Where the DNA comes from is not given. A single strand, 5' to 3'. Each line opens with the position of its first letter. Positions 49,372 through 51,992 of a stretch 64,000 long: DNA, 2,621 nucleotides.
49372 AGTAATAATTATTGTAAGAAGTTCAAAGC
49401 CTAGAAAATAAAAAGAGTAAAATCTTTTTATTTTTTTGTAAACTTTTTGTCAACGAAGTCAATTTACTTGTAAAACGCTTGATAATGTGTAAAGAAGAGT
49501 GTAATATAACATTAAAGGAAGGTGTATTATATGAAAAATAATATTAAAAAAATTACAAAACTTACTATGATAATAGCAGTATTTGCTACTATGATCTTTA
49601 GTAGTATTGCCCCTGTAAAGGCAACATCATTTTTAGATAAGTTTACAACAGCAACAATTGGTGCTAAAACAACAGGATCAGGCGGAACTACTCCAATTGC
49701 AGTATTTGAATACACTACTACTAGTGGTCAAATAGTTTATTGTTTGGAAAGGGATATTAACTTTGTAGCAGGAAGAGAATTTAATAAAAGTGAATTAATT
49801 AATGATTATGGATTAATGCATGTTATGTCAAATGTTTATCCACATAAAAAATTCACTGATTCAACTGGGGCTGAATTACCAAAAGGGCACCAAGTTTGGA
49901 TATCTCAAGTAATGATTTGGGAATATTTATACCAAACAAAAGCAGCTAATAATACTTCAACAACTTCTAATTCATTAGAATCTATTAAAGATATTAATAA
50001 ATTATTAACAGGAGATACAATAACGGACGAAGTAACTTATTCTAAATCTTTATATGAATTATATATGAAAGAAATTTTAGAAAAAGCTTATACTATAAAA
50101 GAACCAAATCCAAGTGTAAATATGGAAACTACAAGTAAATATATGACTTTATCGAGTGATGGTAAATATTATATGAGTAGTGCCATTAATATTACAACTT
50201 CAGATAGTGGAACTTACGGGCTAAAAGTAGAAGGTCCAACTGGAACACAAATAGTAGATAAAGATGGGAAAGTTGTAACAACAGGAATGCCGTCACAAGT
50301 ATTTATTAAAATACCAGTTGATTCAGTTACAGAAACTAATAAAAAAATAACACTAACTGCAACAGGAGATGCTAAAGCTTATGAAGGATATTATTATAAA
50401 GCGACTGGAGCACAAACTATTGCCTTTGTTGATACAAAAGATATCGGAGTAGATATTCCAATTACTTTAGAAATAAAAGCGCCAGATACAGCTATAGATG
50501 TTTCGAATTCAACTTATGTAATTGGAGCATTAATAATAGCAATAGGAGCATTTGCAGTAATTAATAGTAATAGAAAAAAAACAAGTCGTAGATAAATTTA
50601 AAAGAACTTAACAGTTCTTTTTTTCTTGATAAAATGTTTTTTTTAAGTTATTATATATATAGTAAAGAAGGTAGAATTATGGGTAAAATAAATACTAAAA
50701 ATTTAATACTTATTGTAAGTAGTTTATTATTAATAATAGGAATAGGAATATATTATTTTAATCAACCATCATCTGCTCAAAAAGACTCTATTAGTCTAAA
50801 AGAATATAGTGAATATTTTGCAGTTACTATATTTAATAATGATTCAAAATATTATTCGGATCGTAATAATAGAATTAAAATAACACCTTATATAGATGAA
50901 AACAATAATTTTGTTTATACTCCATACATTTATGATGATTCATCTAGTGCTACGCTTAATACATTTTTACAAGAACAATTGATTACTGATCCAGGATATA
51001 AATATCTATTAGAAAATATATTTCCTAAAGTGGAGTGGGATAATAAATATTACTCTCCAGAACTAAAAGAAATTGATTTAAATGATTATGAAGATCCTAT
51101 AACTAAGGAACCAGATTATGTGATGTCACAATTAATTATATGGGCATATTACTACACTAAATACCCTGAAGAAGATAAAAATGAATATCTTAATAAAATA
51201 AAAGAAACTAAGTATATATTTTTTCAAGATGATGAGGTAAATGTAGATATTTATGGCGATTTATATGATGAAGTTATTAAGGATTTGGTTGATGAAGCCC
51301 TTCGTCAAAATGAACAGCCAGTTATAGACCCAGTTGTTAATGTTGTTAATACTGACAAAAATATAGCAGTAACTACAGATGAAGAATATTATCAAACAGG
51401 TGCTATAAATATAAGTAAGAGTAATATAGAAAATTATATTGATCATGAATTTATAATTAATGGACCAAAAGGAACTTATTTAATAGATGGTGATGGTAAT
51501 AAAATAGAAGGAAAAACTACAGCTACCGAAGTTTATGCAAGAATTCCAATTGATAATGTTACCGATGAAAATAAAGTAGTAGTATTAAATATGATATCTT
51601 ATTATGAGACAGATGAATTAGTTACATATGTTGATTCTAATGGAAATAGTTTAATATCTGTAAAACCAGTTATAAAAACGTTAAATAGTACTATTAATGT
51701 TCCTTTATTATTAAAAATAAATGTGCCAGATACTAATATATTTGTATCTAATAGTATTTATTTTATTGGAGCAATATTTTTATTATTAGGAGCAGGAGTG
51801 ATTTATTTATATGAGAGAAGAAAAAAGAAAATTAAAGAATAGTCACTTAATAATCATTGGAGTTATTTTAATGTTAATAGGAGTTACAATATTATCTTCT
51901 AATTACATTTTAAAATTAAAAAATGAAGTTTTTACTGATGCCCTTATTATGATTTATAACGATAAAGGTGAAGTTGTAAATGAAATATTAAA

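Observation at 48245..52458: Tandem array of three TED/pilin-like paralogs plus second sortase; the third paralog has lost the thioester cysteine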

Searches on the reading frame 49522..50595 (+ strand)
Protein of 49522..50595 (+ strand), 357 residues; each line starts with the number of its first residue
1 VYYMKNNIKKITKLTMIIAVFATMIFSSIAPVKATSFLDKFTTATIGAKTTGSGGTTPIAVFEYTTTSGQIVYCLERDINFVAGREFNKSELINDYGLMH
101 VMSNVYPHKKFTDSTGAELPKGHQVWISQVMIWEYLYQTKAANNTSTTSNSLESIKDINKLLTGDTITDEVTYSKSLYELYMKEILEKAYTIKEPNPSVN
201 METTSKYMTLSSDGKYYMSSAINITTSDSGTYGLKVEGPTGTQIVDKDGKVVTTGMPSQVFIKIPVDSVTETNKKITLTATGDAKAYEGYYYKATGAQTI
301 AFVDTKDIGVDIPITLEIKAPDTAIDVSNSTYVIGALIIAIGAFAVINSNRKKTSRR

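Call 4: search_protein_families(library=pfam, proteins=[window:49522-50595:+], max_evalue=0.1)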
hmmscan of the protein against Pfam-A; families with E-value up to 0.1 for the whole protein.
window:49522-50595:+ (357 aa): 3 families
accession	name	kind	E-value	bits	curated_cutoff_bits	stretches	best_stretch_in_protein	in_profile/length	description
PF08341.16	TED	-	1e-07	32.8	22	1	71-158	1-92/102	Thioester domain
PF00746.26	Gram_pos_anchor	-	0.007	16.7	20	1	321-353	10-41/43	LPXTG cell wall anchor motif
PF07949.17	YbbR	-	0.068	13.9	22.3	0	269-331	21-76/81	YbbR-like protein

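Call 5: search_protein_families(library=ncbifam, proteins=[window:49522-50595:+], max_evalue=0.1)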
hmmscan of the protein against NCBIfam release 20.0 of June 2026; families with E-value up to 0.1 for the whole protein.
window:49522-50595:+ (357 aa): 0 families

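Call 12: list_cluster_members(proteins=[P0001, window:49522-50595:+, window:51811-52458:+, window:46970-48196:+])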
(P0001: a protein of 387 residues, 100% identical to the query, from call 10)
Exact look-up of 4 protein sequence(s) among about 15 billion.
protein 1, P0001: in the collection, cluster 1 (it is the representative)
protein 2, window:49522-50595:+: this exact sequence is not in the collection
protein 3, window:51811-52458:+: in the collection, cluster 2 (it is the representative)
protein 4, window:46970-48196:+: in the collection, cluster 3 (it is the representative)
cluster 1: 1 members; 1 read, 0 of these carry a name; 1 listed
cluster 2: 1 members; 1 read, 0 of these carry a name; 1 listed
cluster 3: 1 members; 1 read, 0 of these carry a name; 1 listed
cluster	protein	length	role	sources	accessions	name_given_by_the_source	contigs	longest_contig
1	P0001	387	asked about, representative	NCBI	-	-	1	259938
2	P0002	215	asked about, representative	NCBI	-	-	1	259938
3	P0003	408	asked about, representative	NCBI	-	-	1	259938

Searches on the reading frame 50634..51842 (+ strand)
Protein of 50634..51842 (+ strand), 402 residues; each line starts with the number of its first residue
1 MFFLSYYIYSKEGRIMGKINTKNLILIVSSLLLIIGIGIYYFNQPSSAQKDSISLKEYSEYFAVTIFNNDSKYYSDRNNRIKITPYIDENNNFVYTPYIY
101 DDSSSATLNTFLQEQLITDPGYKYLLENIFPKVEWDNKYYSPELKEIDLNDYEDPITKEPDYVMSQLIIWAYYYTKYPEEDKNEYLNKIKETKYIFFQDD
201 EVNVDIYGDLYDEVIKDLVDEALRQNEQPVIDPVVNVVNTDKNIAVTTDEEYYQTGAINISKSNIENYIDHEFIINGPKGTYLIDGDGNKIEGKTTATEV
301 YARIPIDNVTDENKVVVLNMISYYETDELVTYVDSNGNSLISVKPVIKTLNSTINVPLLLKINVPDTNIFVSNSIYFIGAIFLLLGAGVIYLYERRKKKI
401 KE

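Call 4: search_protein_families(library=pfam, proteins=[window:50634-51842:+], max_evalue=0.1)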
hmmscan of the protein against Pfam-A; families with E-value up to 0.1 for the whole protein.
window:50634-51842:+ (402 aa): 2 families
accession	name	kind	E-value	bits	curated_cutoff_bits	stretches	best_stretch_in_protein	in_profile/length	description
PF14221.11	DUF4330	-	0.025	15.2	27.6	1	11-54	6-49/167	Domain of unknown function (DUF4330)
PF20712.2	CyanoTRADDas_TM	-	0.048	14.2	24.3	0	26-46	17-38/68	Cyanobacterial TRADD-N associated 2-Transmembrane domain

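Call 5: search_protein_families(library=ncbifam, proteins=[window:50634-51842:+], max_evalue=0.1)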
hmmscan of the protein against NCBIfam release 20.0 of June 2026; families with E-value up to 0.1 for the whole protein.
window:50634-51842:+ (402 aa): 3 families
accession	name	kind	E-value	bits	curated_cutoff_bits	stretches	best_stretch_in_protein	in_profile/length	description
NF058670.1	sorting_LPXTATN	domain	0.023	15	32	0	377-396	13-32/32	LPxTATN C-terminal sorting signal domain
NF047528.1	LIMLP_03685_anti-sigma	equivalog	0.039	13.1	200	0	19-54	60-95/347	LIMLP_03685 family anti-sigma factor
TIGR01167.1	LPXTG_anchor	domain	0.052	14.2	15.9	0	372-398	10-34/34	LPXTG cell wall anchor domain-containing protein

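Call 8: find_encoding_contigs(protein=window:50634-51842:+, flank=10000, max_places=6)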
Protein window:50634-51842:+ (402 aa): no gene with exactly this product is on record in the collection.

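Call 10: find_homologous_proteins(query=window:50634-51842:+, max_evalue=0.001)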
Query window:50634-51842:+ (402 aa): 1 proteins with E <= 0.001 among 5988 candidates.
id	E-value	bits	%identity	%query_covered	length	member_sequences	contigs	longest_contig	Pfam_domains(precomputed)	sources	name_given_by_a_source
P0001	5.3e-247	837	100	96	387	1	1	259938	-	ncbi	-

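Call 11: find_encoding_contigs(protein=P0001, flank=10000, max_places=4)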
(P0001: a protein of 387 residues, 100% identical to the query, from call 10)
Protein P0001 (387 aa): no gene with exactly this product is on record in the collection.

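Call 29: predict_structure(alignment_id=A3)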
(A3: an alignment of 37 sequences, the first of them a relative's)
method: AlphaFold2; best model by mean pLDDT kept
length: 387 residues; sequences in the alignment: 37
mean_pLDDT: 81.5   pTM: 0.68
mean pLDDT of the five models: 81.5, 81.3, 79.2, 76.7, 76.2
residues with pLDDT >= 90: 147; 70-90: 156; 50-70: 62; < 50: 22
segments of 3 or more residues with pLDDT < 50: 1-3, 28-35, 37-43
pLDDT, mean of each block of 10 residues (from residue 1): 65 80 56 46 65 72 79 85 69 74 91 87 75 60 81 95 88 89 60 81 96 89 91 95 94 95 97 97 97 93 96 88 85 93 70 55 85 86 75
secondary structure, 60 per line:
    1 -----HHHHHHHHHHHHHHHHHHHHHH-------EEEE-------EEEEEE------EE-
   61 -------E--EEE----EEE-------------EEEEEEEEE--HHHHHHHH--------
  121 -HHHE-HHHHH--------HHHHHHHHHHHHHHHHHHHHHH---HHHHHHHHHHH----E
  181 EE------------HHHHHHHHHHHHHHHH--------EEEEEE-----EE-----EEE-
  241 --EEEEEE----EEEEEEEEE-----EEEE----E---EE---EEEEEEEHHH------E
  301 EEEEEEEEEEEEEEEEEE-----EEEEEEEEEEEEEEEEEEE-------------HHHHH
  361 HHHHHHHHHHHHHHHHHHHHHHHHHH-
elements in order: H6-27 E35-38 E46-51 E71-73 E78-80 E94-102 H105-112 H127-131 H140-161 H165-175 E180-182 H195-210 E219-224 E237-239 E243-248 E253-261 E267-270 E284-290 E300-318 E324-342 H356-386

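Call 37: fold_search(model_id=the predicted structure, library=pdb)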
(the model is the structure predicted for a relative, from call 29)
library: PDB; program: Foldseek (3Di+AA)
matches with E <= 10: 1270; with E <= 0.001: 4
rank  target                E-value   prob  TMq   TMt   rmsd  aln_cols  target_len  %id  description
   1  6fwy_C                5.1e-11  1.00  0.46  0.61  10.8       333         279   10  Thioester domain of the Enterococcus faecium TIE86 protein (released 2018-08-08)
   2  6fwy_A                1.2e-10  1.00  0.46  0.61  11.0       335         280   10  Thioester domain of the Enterococcus faecium TIE86 protein (released 2018-08-08)
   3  6fwv_B                5.3e-09  1.00  0.42  0.33   7.3       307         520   16  The Bacillus anthracis TIE protein (released 2018-08-08)
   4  6fwv_A                1.6e-08  1.00  0.42  0.33   7.3       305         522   16  The Bacillus anthracis TIE protein (released 2018-08-08)
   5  5imm_A                1.2e-02  0.38  0.11  0.27  12.4       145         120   13  Nanobody targeting mouse Vsig4 in Spacegroup P212121 (released 2017-01-11)
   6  9c14                  1.2e-02  0.25  0.08  0.24  15.5       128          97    9  Structure of the CopC-like domain of YcnJ (released 2025-08-06)
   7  5zu4_B                1.5e-02  0.12  0.08  0.09  16.0       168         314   11  Crystal structure of Lamprey immune protein (released 2019-06-12)
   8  1xvs_A                1.9e-02  0.23  0.09  0.21  15.2       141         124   11  Crystal structure of apaG Protein from Vibrio cholerae (released 2004-12-14)
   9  2f1e_MODEL_1_A        2.3e-02  0.11  0.07  0.18  16.5       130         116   13  Solution structure of ApaG protein (released 2006-10-24)
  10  1dce_A                3.3e-02  0.35  0.13  0.10  17.6       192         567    8  CRYSTAL STRUCTURE OF RAB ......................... FROM RAT BRAIN (released 2000-03-24)
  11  1ltx_A                3.9e-02  0.33  0.19  0.15  19.7       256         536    8  Structure of Rab Escort Protein-1 in complex with Rab geranylgeranyl transferase and isoprenoid (released 2003-05-21)
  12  7r55_A                4.1e-02  0.21  0.12  0.14  20.3       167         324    7  B-trefoil lectin from Salpingoeca rosetta in complex with Gb3 (released 2022-09-14)
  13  2r39                  4.8e-02  0.82  0.17  0.47  13.9       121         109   11  Crystal structure of FixG-related protein from Vibrio parahaemolyticus (released 2007-09-11)
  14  7qe4_BBB              4.8e-02  0.21  0.12  0.14  20.4       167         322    7  B-trefoil lectin from Salpingoeca rosetta in complex with GalNAc (released 2022-09-14)
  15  5zu4_A                5.1e-02  0.08  0.09  0.10  15.6       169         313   11  Crystal structure of Lamprey immune protein (released 2019-06-12)
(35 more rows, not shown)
